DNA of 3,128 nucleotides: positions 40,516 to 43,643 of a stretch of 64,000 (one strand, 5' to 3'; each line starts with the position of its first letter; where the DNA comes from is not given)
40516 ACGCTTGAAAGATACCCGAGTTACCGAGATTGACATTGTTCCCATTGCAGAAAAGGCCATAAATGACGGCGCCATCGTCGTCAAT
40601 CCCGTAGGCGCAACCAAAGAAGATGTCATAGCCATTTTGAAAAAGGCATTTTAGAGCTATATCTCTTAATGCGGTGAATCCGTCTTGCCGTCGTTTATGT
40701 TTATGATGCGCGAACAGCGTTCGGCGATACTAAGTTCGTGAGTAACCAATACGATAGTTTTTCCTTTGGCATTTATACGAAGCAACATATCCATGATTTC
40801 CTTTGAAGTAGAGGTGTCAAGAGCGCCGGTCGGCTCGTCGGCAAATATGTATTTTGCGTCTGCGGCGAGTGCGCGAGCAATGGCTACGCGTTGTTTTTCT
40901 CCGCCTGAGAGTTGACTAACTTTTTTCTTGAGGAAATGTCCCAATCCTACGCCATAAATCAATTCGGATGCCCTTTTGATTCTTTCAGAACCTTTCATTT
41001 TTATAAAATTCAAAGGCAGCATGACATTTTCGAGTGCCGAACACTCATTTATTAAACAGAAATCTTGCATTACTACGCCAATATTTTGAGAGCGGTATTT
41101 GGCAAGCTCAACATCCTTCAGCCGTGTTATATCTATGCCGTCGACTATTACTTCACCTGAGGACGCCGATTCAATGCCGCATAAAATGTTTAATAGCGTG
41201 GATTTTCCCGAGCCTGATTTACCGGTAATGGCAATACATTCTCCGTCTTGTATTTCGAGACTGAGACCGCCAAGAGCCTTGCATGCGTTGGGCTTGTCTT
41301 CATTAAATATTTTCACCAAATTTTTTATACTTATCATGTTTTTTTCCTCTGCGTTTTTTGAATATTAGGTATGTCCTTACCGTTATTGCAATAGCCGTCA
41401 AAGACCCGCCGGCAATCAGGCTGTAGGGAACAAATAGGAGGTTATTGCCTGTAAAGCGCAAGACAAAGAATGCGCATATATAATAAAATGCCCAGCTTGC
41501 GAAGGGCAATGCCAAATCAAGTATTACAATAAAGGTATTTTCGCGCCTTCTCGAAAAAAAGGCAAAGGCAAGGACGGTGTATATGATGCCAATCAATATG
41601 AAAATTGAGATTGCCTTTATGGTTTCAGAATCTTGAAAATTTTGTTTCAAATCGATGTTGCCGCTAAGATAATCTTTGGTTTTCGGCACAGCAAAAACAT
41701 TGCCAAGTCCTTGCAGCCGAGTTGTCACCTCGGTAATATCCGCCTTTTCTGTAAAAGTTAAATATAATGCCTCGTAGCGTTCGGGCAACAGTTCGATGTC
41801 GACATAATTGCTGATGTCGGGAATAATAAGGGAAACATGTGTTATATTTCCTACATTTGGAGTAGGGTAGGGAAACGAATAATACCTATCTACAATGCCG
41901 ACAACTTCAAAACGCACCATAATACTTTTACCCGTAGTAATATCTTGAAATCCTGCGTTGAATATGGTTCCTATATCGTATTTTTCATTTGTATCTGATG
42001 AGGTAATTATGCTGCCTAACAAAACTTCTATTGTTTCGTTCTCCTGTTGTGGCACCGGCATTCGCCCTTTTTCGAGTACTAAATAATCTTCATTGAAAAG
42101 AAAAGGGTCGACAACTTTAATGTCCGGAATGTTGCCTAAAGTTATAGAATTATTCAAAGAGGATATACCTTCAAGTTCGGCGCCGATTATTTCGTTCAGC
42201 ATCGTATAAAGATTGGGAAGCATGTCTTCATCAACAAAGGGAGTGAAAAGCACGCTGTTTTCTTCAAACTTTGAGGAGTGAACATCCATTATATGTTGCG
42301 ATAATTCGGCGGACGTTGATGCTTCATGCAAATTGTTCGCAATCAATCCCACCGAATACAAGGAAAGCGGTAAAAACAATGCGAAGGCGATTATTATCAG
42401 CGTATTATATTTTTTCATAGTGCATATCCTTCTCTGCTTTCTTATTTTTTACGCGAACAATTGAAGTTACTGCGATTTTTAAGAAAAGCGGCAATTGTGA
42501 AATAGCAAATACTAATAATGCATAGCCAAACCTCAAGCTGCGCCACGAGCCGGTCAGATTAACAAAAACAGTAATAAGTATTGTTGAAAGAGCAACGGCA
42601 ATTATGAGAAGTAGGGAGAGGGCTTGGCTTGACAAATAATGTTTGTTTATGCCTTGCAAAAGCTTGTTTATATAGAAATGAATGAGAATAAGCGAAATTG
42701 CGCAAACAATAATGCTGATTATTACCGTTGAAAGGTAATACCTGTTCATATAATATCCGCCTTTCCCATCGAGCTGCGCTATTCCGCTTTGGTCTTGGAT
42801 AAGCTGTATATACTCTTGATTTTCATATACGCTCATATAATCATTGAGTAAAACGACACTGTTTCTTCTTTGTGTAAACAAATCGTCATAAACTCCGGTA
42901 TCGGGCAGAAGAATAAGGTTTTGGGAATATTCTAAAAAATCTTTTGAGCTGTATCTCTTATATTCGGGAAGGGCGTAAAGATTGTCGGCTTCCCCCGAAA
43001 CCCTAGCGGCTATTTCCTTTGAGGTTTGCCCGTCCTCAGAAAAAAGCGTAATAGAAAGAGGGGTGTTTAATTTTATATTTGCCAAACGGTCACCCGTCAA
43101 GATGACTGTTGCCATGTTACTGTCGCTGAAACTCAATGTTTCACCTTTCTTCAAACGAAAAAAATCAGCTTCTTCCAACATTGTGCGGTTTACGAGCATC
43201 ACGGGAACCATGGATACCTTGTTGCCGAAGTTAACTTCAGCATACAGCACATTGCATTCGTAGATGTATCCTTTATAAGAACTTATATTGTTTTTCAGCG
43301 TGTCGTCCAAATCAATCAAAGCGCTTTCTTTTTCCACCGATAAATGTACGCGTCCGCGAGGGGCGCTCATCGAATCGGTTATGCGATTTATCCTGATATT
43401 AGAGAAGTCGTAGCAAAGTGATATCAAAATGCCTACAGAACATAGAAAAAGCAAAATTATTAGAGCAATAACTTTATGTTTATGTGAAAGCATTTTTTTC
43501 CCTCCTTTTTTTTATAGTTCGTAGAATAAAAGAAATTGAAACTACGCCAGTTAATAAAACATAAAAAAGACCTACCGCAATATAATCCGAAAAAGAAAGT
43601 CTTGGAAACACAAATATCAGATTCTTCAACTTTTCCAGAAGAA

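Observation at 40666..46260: AT-rich operon: secreted His-rich mini-protein, Thr-rich mini-ORF, four FtsX-like paralogues and one ABC ATPase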

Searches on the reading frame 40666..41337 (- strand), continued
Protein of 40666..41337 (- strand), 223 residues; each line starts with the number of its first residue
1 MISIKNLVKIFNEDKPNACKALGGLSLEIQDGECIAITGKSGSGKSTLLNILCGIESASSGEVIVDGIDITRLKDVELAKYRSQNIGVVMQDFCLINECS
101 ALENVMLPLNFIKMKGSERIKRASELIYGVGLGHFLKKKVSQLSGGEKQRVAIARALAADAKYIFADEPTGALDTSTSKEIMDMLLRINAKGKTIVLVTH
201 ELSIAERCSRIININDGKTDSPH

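Call 72: find_encoding_contigs(protein=P0039, flank=10000, max_places=2)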
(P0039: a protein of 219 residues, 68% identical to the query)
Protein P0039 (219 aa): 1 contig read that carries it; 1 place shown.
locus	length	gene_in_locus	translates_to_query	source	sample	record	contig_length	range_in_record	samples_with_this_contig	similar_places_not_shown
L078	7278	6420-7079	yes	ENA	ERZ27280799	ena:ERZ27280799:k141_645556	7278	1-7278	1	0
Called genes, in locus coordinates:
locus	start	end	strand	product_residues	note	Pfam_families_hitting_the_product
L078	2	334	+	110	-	?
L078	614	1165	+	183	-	-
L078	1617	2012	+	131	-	-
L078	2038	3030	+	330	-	PF02687:FtsX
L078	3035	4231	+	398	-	-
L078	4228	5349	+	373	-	-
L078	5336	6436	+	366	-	-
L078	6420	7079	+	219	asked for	PF00005:ABC_tran, PF13304:AAA_21 (faint)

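Call 73: find_encoding_contigs(protein=P0044, flank=10000, max_places=2)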
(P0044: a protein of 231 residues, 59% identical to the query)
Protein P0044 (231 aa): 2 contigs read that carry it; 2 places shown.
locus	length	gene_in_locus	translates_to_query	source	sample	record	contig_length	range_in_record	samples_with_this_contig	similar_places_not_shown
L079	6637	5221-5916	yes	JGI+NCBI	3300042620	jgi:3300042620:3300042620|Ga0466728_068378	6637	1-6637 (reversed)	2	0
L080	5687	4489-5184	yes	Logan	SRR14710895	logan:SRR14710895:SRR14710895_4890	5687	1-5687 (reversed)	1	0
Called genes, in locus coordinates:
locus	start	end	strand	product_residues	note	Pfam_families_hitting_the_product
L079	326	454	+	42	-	-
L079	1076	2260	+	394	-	-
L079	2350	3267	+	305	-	-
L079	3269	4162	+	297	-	-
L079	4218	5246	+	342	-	-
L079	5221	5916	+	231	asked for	PF00005:ABC_tran, PF13304:AAA_21 (faint)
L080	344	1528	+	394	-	-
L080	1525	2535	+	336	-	-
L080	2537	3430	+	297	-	-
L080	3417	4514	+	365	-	-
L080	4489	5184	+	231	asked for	PF00005:ABC_tran, PF13304:AAA_21 (faint)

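Call 86: search_protein_families(library=pfam, proteins=[L077:3-896:+, L078:614-1162:+, L078:1617-2009:+], max_evalue=0.1)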
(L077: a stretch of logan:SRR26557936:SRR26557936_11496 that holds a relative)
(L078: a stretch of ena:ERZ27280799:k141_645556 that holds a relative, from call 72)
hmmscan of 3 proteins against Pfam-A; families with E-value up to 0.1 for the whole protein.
L077:3-896:+ (298 aa): 2 families
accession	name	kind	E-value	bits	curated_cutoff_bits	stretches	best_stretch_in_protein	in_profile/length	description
PF14501.12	HATPase_c_5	-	3.4e-15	56.2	22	1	198-294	1-101/102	GHKL domain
PF02518.31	HATPase_c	-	0.00014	22.7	26.4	1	200-279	3-91/111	Histidine kinase-, DNA gyrase B-, and HSP90-like ATPase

L078:614-1162:+ (183 aa): 1 family
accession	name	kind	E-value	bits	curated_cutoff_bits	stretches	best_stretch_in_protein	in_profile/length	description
PF23195.1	UBQLN1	-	0.06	13.5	27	0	32-63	12-43/70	Ubiquilin-1-like domain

L078:1617-2009:+ (131 aa): 0 families
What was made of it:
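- An AgrC-type GHKL kinase lies next to the L077 module (call 86). A GHKL sensor kinase lies next to the L077 module (call 86).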

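Call 89: search_protein_families(library=padloc, proteins=[window:40666-41337:-], max_evalue=0.01)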
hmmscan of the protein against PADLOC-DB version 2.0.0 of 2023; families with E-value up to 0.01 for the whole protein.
window:40666-41337:- (223 aa): 13 families
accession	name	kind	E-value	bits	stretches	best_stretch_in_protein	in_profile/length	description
PDLC04135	mad3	-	1.9e-33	114.5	2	135-216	256-339/374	mads_3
PDLC04140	mad8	-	2.8e-10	38.2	1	21-203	16-235/314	mads_8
PDLC02914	ATPase-Toprim_I-B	-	3.4e-08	31.1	1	141-206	183-249/443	-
PDLC04164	AriA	-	2e-07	28.8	1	139-204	168-235/253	-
PDLC02980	AriA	-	4.8e-06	24.7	0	36-55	3-22/304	-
PDLC02335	AbiLi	-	3.7e-05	20.9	0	138-204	175-240/326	AbiLi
PDLC04213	HEC-02A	-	0.0001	20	1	162-205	233-276/337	-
PDLC03878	NsnB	-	0.0004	18.2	0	36-88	25-83/345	-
PDLC00289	PtuA1|PtuA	-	0.0034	14.5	0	139-203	224-290/404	AAA ATPase domain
PDLC03859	LmuB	-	0.0042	14.3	0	26-52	18-44/611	-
PDLC02361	PifA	-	0.0057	13.3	1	27-52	35-60/720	PifA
PDLC04146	HEC-02B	-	0.0092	13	0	159-204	237-282/344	-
PDLC00290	PtuA1|PtuA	-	0.01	13.3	0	36-53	27-44/414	AAA ATPase domain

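Call 90: find_related_loci(query=window:40666-41337:-, collection=metagenome_contigs, flank=7000)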
Query window:40666-41337:- (223 aa) in metagenome_contigs; peptide patterns used: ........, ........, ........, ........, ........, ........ (x = any residue, [..] = any of these).
412 stretches matched a pattern; 81 encode a relative of the query (tblastn E <= 1e-3); the best 80 are kept; 80 distinct loci.
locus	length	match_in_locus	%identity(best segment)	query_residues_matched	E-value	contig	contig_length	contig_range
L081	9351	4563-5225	47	1-218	1e-56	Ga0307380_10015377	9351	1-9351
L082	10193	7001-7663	47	1-218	1e-56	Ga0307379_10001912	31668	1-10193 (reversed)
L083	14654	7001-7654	43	1-222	1e-52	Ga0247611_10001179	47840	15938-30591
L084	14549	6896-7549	43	1-222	2e-52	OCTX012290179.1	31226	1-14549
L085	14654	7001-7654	43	1-222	4e-52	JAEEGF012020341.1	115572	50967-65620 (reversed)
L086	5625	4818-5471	42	1-222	2e-51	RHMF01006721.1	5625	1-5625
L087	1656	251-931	45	1-222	9e-53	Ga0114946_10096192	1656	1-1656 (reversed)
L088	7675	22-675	42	1-222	2e-50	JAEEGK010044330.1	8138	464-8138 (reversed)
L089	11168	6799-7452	41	1-222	4e-50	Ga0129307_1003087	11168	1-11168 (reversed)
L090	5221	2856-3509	41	1-222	4e-50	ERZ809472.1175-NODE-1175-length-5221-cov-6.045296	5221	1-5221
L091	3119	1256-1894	42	1-217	2e-49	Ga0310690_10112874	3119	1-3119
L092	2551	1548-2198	39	1-217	2e-49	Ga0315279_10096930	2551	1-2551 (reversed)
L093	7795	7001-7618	42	18-222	1e-48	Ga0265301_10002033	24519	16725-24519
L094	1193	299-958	40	1-220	5e-51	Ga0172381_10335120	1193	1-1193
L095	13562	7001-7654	40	1-222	1e-48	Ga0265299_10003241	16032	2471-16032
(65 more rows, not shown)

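Call 98: search_protein_families(library=ncbifam, proteins=[L078:1617-2009:+, P0009], max_evalue=10)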
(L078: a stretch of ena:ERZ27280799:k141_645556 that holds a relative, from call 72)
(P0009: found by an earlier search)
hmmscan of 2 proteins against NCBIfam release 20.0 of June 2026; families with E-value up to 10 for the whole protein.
L078:1617-2009:+ (131 aa): 0 families

P0009 (140 aa): 2 families
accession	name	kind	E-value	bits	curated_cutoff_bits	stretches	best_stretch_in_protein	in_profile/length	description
NF040620.1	fused_HadA_HadB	exception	0.0022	17.5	350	1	70-125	111-166/329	fused (3R)-hydroxyacyl-ACP dehydratase subunits HadA/HadB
NF049854.1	tandem_WD_0033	domain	0.13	12.4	40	1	65-90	22-47/48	WD_0033/WD_0034 family tandem repeat-containing protein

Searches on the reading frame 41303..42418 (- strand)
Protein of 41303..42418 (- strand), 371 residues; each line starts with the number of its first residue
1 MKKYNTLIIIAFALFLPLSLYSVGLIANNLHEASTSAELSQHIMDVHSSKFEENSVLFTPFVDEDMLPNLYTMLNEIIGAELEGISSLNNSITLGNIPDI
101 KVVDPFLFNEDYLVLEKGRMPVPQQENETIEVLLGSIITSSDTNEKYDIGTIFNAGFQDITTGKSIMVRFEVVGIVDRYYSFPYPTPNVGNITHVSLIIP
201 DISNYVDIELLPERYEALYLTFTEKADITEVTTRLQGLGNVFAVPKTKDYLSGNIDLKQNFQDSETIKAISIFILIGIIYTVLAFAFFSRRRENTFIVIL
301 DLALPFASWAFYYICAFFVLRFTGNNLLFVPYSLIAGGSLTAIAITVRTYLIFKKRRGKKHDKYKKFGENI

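Call 3: search_protein_families(library=pfam, proteins=[window:41303-42418:-], max_evalue=1)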
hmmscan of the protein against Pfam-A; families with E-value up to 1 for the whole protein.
window:41303-42418:- (371 aa): 1 family
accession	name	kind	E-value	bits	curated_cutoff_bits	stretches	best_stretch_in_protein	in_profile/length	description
PF13800.11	Sigma_reg_N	-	0.57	10.9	26.3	0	269-307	19-57/91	Sigma factor regulator N-terminal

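Call 4: search_protein_families(library=ncbifam, proteins=[window:41303-42418:-], max_evalue=1)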
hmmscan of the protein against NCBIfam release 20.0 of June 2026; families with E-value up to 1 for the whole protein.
window:41303-42418:- (371 aa): 0 families

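Call 20: search_protein_families(library=pfam, proteins=[P0011, P0009], max_evalue=10)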
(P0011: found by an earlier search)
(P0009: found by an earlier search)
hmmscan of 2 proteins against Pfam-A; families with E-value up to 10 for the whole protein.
P0011 (173 aa): 1 family
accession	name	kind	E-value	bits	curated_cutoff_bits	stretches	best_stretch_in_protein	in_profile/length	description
PF05365.17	UCR_UQCRX_QCR9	-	3.5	8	27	1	28-54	14-40/53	Ubiquinol-cytochrome C reductase, UQCRX/QCR9 like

P0009 (140 aa): 0 families

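Call 56: search_solved_structures(query=A6, max_evalue=1)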
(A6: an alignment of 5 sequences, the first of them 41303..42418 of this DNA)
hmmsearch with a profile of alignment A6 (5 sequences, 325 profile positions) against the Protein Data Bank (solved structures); distinct sequences matched with E-value up to 1: 0.

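Call 59: search_protein_families(library=pfam, alignment_id=A6, max_evalue=1)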
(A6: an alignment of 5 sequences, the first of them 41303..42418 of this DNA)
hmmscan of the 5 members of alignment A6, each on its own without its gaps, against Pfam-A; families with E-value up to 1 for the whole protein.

A. member 1, window:41303-42418:- (371 aa): 1 family
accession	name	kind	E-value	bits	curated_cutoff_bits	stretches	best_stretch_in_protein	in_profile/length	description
PF13800.11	Sigma_reg_N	-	0.57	10.9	26.3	0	269-307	19-57/91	Sigma factor regulator N-terminal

B. families by the number of members that match (of 5 scanned): 7 families
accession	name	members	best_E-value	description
PF08958.15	DUF1871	1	0.032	Domain of unknown function (DUF1871)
PF02392.22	Ycf4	1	0.077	Ycf4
PF13903.11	Claudin_2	1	0.096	PMP-22/EMP/MP20/Claudin tight junction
PF11833.13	CPP1-like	1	0.24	Protein CHAPERONE-LIKE PROTEIN OF POR1-like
PF20990.2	DUF2207_C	1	0.26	Predicted membrane protein (DUF2207) C-terminal domain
PF13800.11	Sigma_reg_N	1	0.57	Sigma factor regulator N-terminal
PF20556.3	DUF6768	1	0.81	Family of unknown function (DUF6768)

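Call 89: search_protein_families(library=padloc, proteins=[window:41303-42418:-], max_evalue=0.01)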
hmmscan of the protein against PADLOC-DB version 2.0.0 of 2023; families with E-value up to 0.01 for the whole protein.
window:41303-42418:- (371 aa): 0 families

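Call 98: search_protein_families(library=ncbifam, proteins=[P0009], max_evalue=10)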
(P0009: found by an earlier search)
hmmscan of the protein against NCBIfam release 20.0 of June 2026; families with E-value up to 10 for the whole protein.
P0009 (140 aa): 2 families
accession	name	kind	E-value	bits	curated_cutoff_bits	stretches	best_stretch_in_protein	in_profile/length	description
NF040620.1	fused_HadA_HadB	exception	0.0022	17.5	350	1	70-125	111-166/329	fused (3R)-hydroxyacyl-ACP dehydratase subunits HadA/HadB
NF049854.1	tandem_WD_0033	domain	0.13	12.4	40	1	65-90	22-47/48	WD_0033/WD_0034 family tandem repeat-containing protein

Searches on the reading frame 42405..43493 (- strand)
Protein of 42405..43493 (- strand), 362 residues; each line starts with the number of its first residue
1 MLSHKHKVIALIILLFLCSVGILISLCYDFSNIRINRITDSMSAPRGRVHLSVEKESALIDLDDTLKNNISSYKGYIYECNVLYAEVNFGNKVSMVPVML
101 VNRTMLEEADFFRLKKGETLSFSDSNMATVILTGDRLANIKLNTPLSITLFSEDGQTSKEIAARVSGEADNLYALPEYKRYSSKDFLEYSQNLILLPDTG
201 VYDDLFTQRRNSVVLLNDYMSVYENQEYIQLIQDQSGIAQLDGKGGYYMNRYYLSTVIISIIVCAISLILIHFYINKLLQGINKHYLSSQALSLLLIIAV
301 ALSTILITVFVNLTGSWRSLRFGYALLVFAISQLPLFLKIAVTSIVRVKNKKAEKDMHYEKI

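Call 3: search_protein_families(library=pfam, proteins=[window:42405-43493:-], max_evalue=1)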
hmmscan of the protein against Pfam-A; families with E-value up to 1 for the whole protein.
window:42405-43493:- (362 aa): 3 families
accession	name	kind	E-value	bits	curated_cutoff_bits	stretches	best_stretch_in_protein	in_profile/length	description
PF04964.19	Flp_Fap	-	0.072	13.4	32.2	1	261-284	15-37/46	Flp/Fap pilin component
PF00335.26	Tetraspanin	-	0.22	11.6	32.1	1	254-351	5-101/225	Tetraspanin family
PF14126.11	DUF4293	-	0.8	10.4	27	1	242-337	45-134/153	Domain of unknown function (DUF4293)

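Call 4: search_protein_families(library=ncbifam, proteins=[window:42405-43493:-], max_evalue=1)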
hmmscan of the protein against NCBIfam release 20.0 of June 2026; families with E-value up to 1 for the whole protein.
window:42405-43493:- (362 aa): 1 family
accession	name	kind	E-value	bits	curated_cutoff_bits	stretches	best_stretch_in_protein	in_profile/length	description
NF006248.0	PRK08386.1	subfamily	0.0064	16.4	92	1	261-313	42-95/151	putative monovalent cation/H+ antiporter subunit B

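Call 20: search_protein_families(library=pfam, proteins=[P0011, P0009], max_evalue=10)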
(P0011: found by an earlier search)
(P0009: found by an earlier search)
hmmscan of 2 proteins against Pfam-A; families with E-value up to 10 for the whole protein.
P0011 (173 aa): 1 family
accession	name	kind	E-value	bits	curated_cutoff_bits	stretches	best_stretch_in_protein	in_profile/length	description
PF05365.17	UCR_UQCRX_QCR9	-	3.5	8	27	1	28-54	14-40/53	Ubiquinol-cytochrome C reductase, UQCRX/QCR9 like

P0009 (140 aa): 0 families

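Call 55: search_solved_structures(query=A5, max_evalue=1)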
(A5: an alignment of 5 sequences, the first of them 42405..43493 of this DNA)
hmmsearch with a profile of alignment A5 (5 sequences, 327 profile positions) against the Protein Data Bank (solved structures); distinct sequences matched with E-value up to 1: 0.

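Call 58: search_protein_families(library=pfam, alignment_id=A5, max_evalue=1)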
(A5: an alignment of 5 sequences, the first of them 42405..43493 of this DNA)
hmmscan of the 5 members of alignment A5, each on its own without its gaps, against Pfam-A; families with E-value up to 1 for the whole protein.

A. member 1, window:42405-43493:- (362 aa): 3 families
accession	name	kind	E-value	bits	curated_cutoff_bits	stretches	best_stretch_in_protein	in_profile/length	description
PF04964.19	Flp_Fap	-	0.072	13.4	32.2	1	261-284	15-37/46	Flp/Fap pilin component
PF00335.26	Tetraspanin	-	0.22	11.6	32.1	1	254-351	5-101/225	Tetraspanin family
PF14126.11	DUF4293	-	0.8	10.4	27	1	242-337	45-134/153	Domain of unknown function (DUF4293)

B. families by the number of members that match (of 5 scanned): 9 families
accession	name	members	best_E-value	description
PF00335.26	Tetraspanin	2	0.1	Tetraspanin family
PF07380.17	Pneumo_M2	1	0.032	Pneumovirus M2 protein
PF24338.1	DUF7506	1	0.035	Domain of unknown function (DUF7506)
PF03466.25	LysR_substrate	1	0.04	LysR substrate binding domain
PF04964.19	Flp_Fap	1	0.072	Flp/Fap pilin component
PF06143.16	Baculo_11_kDa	1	0.072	Baculovirus 11 kDa family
PF14770.11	TMEM18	1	0.14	Transmembrane protein 18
PF14126.11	DUF4293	1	0.8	Domain of unknown function (DUF4293)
PF04923.17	Ninjurin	1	0.94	Ninjurin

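Call 69: predict_structure(protein=window:42405-43493:-)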
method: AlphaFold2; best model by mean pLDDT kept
length: 362 residues; sequences in the alignment: 1
mean_pLDDT: 42.7   pTM: 0.23
mean pLDDT of the five models: 42.7, 42.6, 42.1, 39.7, 39.1
residues with pLDDT >= 90: 0; 70-90: 58; 50-70: 64; < 50: 240
segments of 3 or more residues with pLDDT < 50: 27-255, 359-362
pLDDT, mean of each block of 10 residues (from residue 1): 64 74 55 31 23 23 27 23 38 38 31 29 30 33 33 35 30 24 27 30 27 23 24 26 30 49 72 68 56 70 67 51 67 75 75 60 47
secondary structure, 60 per line:
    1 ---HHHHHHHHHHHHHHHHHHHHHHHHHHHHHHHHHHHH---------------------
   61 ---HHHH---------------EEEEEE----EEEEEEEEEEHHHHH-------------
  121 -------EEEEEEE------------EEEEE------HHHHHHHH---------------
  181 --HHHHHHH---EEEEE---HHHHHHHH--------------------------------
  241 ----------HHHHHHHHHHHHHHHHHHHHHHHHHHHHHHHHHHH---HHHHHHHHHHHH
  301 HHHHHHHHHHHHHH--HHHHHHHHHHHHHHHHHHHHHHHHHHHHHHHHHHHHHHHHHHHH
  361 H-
elements in order: H4-39 H64-67 E83-88 E93-102 H103-107 E128-134 E147-151 H158-165 H183-189 E193-197 H201-208 H251-285 H289-314 H317-361
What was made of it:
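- On Type VII ABC (MacB/FtsX superfamily): The AlphaFold model of X3 has pLDDT 43 and is unusable (call 69).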

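Call 89: search_protein_families(library=padloc, proteins=[window:42405-43493:-], max_evalue=0.01)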
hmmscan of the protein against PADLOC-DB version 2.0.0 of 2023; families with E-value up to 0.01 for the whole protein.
window:42405-43493:- (362 aa): 0 families

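Call 98: search_protein_families(library=ncbifam, proteins=[P0009], max_evalue=10)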
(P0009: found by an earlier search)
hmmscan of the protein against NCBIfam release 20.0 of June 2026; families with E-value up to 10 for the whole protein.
P0009 (140 aa): 2 families
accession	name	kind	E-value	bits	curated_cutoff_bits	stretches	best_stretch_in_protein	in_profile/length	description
NF040620.1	fused_HadA_HadB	exception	0.0022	17.5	350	1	70-125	111-166/329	fused (3R)-hydroxyacyl-ACP dehydratase subunits HadA/HadB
NF049854.1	tandem_WD_0033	domain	0.13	12.4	40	1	65-90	22-47/48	WD_0033/WD_0034 family tandem repeat-containing protein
